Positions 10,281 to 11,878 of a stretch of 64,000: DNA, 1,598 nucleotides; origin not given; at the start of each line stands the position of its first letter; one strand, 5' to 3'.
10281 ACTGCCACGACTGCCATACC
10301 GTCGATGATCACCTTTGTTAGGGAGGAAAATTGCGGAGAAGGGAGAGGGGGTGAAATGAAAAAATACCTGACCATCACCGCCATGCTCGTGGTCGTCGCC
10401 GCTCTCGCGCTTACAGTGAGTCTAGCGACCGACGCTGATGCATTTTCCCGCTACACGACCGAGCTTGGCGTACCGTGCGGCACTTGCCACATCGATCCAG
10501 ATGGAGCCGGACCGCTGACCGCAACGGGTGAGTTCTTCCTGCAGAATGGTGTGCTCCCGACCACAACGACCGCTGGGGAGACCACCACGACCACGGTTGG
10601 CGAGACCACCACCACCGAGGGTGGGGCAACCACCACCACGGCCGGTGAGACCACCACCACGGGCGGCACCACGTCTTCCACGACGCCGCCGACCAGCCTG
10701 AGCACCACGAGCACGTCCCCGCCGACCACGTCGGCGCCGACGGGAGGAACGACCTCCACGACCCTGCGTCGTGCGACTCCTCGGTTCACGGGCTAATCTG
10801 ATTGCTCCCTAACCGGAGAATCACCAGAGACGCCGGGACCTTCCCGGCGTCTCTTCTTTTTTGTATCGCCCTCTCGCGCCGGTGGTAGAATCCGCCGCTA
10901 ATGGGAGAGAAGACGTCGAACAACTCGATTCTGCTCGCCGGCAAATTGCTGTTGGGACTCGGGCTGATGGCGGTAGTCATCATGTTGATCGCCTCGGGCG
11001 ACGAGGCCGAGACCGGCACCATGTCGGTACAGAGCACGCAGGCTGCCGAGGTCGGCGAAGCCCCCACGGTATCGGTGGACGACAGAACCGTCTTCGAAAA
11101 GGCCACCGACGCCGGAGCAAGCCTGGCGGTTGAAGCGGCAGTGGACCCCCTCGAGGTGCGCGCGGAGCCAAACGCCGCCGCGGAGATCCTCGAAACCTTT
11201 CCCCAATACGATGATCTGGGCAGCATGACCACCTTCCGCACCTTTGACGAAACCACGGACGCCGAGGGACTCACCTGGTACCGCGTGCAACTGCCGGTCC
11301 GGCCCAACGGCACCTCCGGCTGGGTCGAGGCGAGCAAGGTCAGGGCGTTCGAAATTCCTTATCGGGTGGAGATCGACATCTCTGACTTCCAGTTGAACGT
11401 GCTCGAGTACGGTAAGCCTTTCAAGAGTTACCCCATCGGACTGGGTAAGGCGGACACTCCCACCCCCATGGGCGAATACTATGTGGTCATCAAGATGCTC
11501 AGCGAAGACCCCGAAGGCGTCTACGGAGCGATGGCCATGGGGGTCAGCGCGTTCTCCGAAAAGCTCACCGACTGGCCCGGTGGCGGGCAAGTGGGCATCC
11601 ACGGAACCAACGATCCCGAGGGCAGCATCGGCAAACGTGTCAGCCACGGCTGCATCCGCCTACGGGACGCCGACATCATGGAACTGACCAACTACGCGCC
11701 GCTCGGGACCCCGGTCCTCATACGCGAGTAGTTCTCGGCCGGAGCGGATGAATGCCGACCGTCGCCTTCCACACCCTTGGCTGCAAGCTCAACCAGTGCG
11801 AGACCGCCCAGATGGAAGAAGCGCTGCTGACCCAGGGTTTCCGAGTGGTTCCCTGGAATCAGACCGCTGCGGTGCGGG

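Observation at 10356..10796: Small secreted mono-CXXCH protein with a mucin-like Thr-rich tandem-repeat tail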

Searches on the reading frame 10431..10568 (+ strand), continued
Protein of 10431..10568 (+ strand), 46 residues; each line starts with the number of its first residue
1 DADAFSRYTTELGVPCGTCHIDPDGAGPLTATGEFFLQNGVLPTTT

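Call 58: find_encoding_contigs(protein=P0214, flank=6000, max_places=2)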
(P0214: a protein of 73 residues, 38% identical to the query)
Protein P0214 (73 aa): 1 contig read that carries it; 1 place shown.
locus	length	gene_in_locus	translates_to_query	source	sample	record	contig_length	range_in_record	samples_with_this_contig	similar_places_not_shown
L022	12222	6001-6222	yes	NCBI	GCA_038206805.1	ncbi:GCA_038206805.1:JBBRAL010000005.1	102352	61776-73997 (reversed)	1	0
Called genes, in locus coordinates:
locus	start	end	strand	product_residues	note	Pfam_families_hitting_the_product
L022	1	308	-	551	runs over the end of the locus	PF01977:UbiD, PF20696:UbiD_C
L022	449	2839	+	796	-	PF01315:Ald_Xan_dh_C, PF02738:MoCoBD_1, PF20256:MoCoBD_2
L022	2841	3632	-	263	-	PF00106:adh_short, PF08659:KR, PF23441:SDR, PF13561:adh_short_C2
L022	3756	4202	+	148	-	-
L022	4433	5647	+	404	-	PF00034:Cytochrom_C (weak), PF13442:Cytochrome_CBB3 (weak)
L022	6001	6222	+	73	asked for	-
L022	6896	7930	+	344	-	PF13435:Cytochrome_C554 (faint), PF03264:Cytochrom_NNT (faint), PF09699:Paired_CXXCH_1 (faint), PF22113:Mtrc-MtrF_II-IV_dom (faint), PF13442:Cytochrome_CBB3 (faint), PF14537:Cytochrom_c3_2 (faint), PF14522:Cytochrome_C7 (weak), PF00034:Cytochrom_C (weak)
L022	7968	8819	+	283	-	PF12838:Fer4_7, PF13237:Fer4_10 (weak), PF13247:Fer4_11, PF12838:Fer4_7 (weak), PF13187:Fer4_9 (weak), PF00037:Fer4, PF13237:Fer4_10 (weak), PF12838:Fer4_7 (weak), +7 more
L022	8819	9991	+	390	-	PF03916:NrfD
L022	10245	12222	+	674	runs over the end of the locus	PF09699:Paired_CXXCH_1 (faint), PF14522:Cytochrome_C7 (faint), PF14537:Cytochrom_c3_2 (faint)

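Call 60: predict_structure(alignment_id=A4)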
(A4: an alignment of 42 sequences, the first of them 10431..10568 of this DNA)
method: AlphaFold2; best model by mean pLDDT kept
length: 46 residues; sequences in the alignment: 42
mean_pLDDT: 81.7   pTM: 0.58
mean pLDDT of the five models: 81.7, 80.5, 79.6, 78.6, 76.3
residues with pLDDT >= 90: 15; 70-90: 22; 50-70: 8; < 50: 1
segments of 3 or more residues with pLDDT < 50: none
pLDDT, mean of each block of 10 residues (from residue 1): 64 86 90 91 75
secondary structure, 60 per line:
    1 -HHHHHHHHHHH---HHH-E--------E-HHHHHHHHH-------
elements in order: H2-12 H31-39

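Call 63: fold_search(model_id=the predicted structure, library=pdb)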
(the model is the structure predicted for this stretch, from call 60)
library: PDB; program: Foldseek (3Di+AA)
matches with E <= 10: 2; with E <= 0.001: 0
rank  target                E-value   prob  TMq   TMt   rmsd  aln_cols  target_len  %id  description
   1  7zhg_Q                5.6e+00  0.05  0.38  0.15   7.2        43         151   26  High-resolution cryo-EM structure of Pyrococcus abyssi 30S ribosomal subunit bound to mRNA and initiator tRNA anticodo (released 2022-06-29)
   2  2vus_I                8.8e+00  0.06  0.36  0.39   4.0        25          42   28  Crystal structure of unliganded NmrA-AreA zinc finger complex (released 2008-07-29)

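Call 71: search_protein_families(library=ncbifam, proteins=[P0018, P0218, P0157, P0008, P0032, P0020, P0100], max_evalue=1)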
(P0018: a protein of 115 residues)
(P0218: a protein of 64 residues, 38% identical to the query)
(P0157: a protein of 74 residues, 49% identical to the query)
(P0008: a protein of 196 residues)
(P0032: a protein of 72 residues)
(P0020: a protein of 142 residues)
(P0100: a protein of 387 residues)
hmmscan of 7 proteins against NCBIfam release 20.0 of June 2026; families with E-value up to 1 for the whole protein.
P0018 (115 aa): 0 families

P0218 (64 aa): 1 family
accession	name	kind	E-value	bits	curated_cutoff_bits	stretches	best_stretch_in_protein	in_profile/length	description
NF011515.0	PRK14954.1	equivalog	0.15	10.7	1117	1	7-45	48-86/620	DNA polymerase III subunits gamma and tau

P0157 (74 aa): 0 families

P0008 (196 aa): 3 families
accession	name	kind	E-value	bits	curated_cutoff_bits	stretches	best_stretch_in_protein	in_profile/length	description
NF043060.1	MAP_0585_fam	equivalog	0.00012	22.2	170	1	18-168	10-168/319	MAP_0585 family protein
NF033761.1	gliding_GltJ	equivalog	0.0056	15.8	450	1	10-160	379-514/671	adventurous gliding motility protein GltJ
NF040983.1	BimA_second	exception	0.048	12.5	600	1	55-131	77-149/381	trimeric autotransporter actin-nucleating factor BimA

P0032 (72 aa): 0 families

P0020 (142 aa): 3 families
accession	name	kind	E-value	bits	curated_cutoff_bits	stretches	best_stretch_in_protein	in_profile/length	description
NF053819.1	EF0750_LPXTG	subfamily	0.17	12.4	47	1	82-115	46-79/105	EF2685/EF0750 family sortase-dependent surface protein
NF033186.1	internalin_K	exception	0.44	8.9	1100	1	81-117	511-551/604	class 1 internalin InlK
NF052345.1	S_layer_anammox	exception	0.86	6.8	1400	1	70-112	1273-1312/1596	Kustd1514 family S-layer glycoprotein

P0100 (387 aa): 16 families
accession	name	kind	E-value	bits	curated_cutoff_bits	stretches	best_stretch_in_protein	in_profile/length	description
NF041895.1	choice_anch_V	domain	9.4e-06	25.7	42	2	21-59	3-40/150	choice-of-anchor V domain-containing protein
NF045774.1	cytochro_C551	exception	8.3e-05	22.5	118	1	232-254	36-58/110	cytochrome c551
NF045773.1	cytochro_C550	exception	0.00034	20.5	125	1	232-254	46-68/118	cytochrome c550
TIGR00782.1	ccoP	equivalog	0.00038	19.8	179.95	1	141-257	115-225/285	cytochrome-c oxidase, cbb3-type subunit III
TIGR01904.2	GSu_C4xC__C2xCH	domain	0.00057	19.6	27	0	38-58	45-65/73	CxxxxCH/CxxCH domain c-type cytochrome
TIGR02603.1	CxxCH_TIGR02603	domain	0.0062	16.5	68.15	1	233-260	1-28/134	putative heme-binding domain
NF045930.1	Cytc6PetJCyano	equivalog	0.0075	16.2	135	0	229-252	22-45/110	cytochrome c6 PetJ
NF050122.1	bc1_QcrC_actin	exception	0.0095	15.3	200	2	233-261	39-67/253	cytochrome bc1 complex diheme cytochrome c subunit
NF040606.1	CytoC_perox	subfamily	0.011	15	150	0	235-254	298-317/524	di-heme-cytochrome C peroxidase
NF011054.0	PRK14486.1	equivalog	0.019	14.5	447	1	233-255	210-235/294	putative bifunctional cbb3-type cytochrome c oxidase subunit II/cytochrome c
NF033196.2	c_type_nonphoto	exception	0.026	14.7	70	0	36-52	21-37/98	c-type cytochrome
TIGR01167.1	LPXTG_anchor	domain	0.043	14.5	15.9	1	349-381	1-30/34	LPXTG cell wall anchor domain-containing protein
NF052246.1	SorB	equivalog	0.091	12.8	93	0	138-152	22-36/80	SorB family sulfite dehydrogenase c-type cytochrome subunit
NF053819.1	EF0750_LPXTG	subfamily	0.13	12.8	47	1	329-375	52-97/105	EF2685/EF0750 family sortase-dependent surface protein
TIGR03153.1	cytochr_NrfH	equivalog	0.23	11.5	134.2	0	20-50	8-36/138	cytochrome c nitrite reductase small subunit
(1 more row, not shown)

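Call 72: search_protein_families(library=ncbifam, proteins=[P0113, P0120, P0051, P0031, P0046, P0106, P0139, P0068, P0062, P0011], max_evalue=0.01)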
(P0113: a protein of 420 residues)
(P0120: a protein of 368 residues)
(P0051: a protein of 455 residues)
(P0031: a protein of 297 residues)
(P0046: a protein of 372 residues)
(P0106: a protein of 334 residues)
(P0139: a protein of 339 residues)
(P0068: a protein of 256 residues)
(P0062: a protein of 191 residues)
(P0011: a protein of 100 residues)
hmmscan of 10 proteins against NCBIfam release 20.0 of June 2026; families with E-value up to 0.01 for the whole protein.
P0113 (420 aa): 1 family
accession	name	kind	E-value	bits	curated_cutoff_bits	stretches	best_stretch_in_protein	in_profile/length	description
TIGR01451.2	B_ant_repeat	repeat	0.00086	19.3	24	1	156-197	11-52/53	DUF11 type repeat protein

P0120 (368 aa): 1 family
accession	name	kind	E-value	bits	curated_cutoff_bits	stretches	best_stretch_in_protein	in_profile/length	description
TIGR01451.2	B_ant_repeat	repeat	3.7e-06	26.8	24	1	112-152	8-49/53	DUF11 type repeat protein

P0051 (455 aa): 10 families
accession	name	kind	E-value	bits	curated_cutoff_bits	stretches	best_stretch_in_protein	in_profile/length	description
NF045930.1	Cytc6PetJCyano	equivalog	5.2e-09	36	135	1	355-451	20-102/110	cytochrome c6 PetJ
NF050122.1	bc1_QcrC_actin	exception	4.9e-07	29.3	200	1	363-454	135-211/253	cytochrome bc1 complex diheme cytochrome c subunit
TIGR01451.2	B_ant_repeat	repeat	1.1e-06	28.5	24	1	100-135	10-45/53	DUF11 type repeat protein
TIGR04494.1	c550_PedF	equivalog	6.7e-06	26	122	1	366-455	53-131/133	cytochrome c-550 PedF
TIGR00782.1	ccoP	equivalog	1.4e-05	24.5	179.95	1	364-454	203-281/285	cytochrome-c oxidase, cbb3-type subunit III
NF011054.0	PRK14486.1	equivalog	1.7e-05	24.5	447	1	358-454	209-290/294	putative bifunctional cbb3-type cytochrome c oxidase subunit II/cytochrome c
TIGR04485.1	thiosulf_SoxX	equivalog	6.4e-05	23.6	61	1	373-454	3-78/78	sulfur oxidation c-type cytochrome SoxX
NF041895.1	choice_anch_V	domain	0.0006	19.9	42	0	355-389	11-41/150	choice-of-anchor V domain-containing protein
TIGR03872.1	cytochrome_MoxG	equivalog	0.0039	17.3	147.8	0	361-454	41-121/133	cytochrome c(L), periplasmic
TIGR03153.1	cytochr_NrfH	equivalog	0.0082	16.2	134.2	0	310-379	42-109/138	cytochrome c nitrite reductase small subunit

P0031 (297 aa): 1 family
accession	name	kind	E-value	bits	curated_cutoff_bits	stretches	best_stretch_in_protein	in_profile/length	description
NF052345.1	S_layer_anammox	exception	0.0019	15.6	1400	1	78-122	1276-1322/1596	Kustd1514 family S-layer glycoprotein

P0046 (372 aa): 3 families
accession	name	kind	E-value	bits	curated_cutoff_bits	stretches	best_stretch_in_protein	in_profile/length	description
NF033662.1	acid_disulf_rpt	repeat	2.5e-23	81.5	41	3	121-148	5-32/32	acidic double-disulfide repeat-containing protein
NF011054.0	PRK14486.1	equivalog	0.0026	17.3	447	0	245-268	222-245/294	putative bifunctional cbb3-type cytochrome c oxidase subunit II/cytochrome c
TIGR02232.1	myxo_disulf_rpt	repeat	0.0028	17.4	20.8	1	189-204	3-18/38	cysteine-rich acidic repeat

P0106 (334 aa): 1 family
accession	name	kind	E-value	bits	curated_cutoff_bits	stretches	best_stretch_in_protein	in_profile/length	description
NF033761.1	gliding_GltJ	equivalog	0.00028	20.1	450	1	18-247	299-528/671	adventurous gliding motility protein GltJ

P0139 (339 aa): 0 families

P0068 (256 aa): 0 families

P0062 (191 aa): 1 family
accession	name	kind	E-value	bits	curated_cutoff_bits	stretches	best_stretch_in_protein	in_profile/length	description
NF033761.1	gliding_GltJ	equivalog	0.0068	15.5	450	1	18-188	379-540/671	adventurous gliding motility protein GltJ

P0011 (100 aa): 0 families

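Call 86: find_encoding_contigs(protein=P0008, flank=8000, max_places=2)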
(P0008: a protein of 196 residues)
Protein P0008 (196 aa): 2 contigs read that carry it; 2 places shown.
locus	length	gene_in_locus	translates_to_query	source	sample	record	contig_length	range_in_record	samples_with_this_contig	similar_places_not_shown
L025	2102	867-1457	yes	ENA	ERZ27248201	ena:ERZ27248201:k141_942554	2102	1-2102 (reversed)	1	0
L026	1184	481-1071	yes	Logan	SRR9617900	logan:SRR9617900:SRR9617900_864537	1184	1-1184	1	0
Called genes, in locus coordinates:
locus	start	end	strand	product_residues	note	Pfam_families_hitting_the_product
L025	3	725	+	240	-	?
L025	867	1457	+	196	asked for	-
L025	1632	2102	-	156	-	?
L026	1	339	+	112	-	?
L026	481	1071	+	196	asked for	-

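Call 87: find_encoding_contigs(protein=P0006, flank=8000, max_places=2)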
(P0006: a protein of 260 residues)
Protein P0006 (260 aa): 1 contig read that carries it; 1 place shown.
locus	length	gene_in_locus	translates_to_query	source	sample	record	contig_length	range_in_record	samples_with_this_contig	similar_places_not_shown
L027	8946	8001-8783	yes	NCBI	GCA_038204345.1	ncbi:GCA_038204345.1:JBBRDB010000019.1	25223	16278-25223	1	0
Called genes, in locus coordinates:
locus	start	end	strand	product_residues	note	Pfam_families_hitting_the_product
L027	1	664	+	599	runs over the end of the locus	PF19291:TREH_N, PF00723:Glyco_hydro_15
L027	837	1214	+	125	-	PF02261:Asp_decarbox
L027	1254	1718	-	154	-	-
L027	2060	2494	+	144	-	-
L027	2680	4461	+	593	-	PF02705:K_trans, PF22776:K_trans_C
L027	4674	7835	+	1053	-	PF00702:Hydrolase, PF13419:HAD_2, PF03636:Glyco_hydro_65N, PF03632:Glyco_hydro_65m, PF03633:Glyco_hydro_65C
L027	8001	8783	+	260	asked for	-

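Call 88: search_protein_families(library=pfam, proteins=[L025:3-725:+, L025:1632-2102:-], max_evalue=0.01)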
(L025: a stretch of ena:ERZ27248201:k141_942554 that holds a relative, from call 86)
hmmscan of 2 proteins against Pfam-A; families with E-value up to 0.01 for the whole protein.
L025:3-725:+ (240 aa): 0 families

L025:1632-2102:- (156 aa): 0 families

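Call 94: list_cluster_members(proteins=[P0006, P0009, P0010, P0012, P0016, P0023, P0024, P0157, P0100, P0035])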
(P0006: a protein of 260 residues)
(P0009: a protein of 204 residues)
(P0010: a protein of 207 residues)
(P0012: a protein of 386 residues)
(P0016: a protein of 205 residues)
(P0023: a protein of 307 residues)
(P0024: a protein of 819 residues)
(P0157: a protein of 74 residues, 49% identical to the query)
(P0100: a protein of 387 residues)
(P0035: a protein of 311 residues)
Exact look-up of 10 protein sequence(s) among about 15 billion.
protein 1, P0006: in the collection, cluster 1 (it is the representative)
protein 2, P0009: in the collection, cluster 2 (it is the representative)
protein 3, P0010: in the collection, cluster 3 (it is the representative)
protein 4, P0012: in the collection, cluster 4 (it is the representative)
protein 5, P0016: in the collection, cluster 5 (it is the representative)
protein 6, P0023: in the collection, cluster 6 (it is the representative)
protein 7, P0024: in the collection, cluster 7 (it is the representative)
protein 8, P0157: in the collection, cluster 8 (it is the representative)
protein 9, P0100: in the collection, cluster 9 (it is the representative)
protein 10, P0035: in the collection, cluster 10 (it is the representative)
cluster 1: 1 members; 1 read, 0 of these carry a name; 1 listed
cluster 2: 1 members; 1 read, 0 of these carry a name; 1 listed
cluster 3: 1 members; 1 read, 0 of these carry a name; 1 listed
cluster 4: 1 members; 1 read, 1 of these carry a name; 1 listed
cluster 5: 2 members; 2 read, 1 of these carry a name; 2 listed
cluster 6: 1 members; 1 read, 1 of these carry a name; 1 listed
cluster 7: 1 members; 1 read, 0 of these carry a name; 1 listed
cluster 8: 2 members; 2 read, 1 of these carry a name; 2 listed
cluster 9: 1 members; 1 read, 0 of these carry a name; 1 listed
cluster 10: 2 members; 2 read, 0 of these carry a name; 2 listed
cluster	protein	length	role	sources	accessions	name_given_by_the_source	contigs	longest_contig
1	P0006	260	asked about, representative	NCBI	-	-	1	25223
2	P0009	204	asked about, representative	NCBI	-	-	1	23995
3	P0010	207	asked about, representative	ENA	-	-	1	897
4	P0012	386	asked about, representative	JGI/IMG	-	uncharacterized protein YjdB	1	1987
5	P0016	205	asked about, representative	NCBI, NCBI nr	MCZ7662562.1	MAG: hypothetical protein M5U22_06340 [Thermoleophilia bacterium] | hypothetical protein [Thermoleophilia bacterium]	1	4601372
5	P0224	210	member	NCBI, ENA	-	-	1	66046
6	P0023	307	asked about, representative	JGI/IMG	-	hypothetical protein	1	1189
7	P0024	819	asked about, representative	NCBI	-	-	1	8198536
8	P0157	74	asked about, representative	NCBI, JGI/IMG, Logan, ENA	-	hypothetical protein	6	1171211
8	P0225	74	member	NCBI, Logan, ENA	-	-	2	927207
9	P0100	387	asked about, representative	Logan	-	-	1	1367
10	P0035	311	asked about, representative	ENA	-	-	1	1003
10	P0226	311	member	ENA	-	-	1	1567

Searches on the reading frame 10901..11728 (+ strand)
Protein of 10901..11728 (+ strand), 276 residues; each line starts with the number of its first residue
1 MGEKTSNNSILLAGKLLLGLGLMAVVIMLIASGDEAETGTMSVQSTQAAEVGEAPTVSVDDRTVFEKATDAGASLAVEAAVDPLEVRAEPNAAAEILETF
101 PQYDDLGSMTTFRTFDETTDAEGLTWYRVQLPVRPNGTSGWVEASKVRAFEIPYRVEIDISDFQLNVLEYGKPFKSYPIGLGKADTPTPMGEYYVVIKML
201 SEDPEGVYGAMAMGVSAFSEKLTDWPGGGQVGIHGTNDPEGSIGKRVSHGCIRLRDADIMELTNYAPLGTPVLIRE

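Call 17: find_related_loci(query=window:10901-11728:+, collection=genome_contigs, flank=6000)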
Query window:10901-11728:+ (276 aa) in genome_contigs; peptide patterns used: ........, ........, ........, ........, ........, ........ (x = any residue, [..] = any of these).
90 stretches matched a pattern; 1 encode a relative of the query (tblastn E <= 1e-3); 1 distinct loci.
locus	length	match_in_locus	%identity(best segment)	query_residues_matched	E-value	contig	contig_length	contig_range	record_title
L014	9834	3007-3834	92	1-276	1e-159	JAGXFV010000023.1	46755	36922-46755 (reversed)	MAG: Actinomycetes bacterium isolate LH_M23 k141_816273, whole genome shotgun sequence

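Call 44: find_related_loci(query=window:10901-11728:+, collection=metagenome_contigs, flank=3000)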
Query window:10901-11728:+ (276 aa) in metagenome_contigs; peptide patterns used: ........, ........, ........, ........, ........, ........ (x = any residue, [..] = any of these).
123 stretches matched a pattern; 3 encode a relative of the query (tblastn E <= 1e-3); 3 distinct loci.
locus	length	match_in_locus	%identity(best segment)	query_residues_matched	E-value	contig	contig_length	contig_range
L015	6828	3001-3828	92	1-276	4e-157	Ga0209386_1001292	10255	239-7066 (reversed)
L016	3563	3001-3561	90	1-187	1e-88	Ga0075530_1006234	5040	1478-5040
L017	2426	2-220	97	204-276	1e-45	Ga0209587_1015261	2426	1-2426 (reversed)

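Call 68: search_protein_families(library=pfam, proteins=[window:10901-11728:+], max_evalue=0.1)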
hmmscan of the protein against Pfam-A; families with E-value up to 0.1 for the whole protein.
window:10901-11728:+ (276 aa): 3 families
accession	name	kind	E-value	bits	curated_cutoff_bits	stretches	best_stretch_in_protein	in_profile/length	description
PF03734.19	YkuD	-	5.3e-23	82.6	23.4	1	153-274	1-146/146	L,D-transpeptidase catalytic domain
PF08239.17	SH3_3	-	0.00024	21.7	27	1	84-145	3-51/54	Bacterial SH3 domain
PF18914.6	DUF5666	-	0.053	14.2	27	0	56-91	18-49/60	Domain of unknown function (DUF5666)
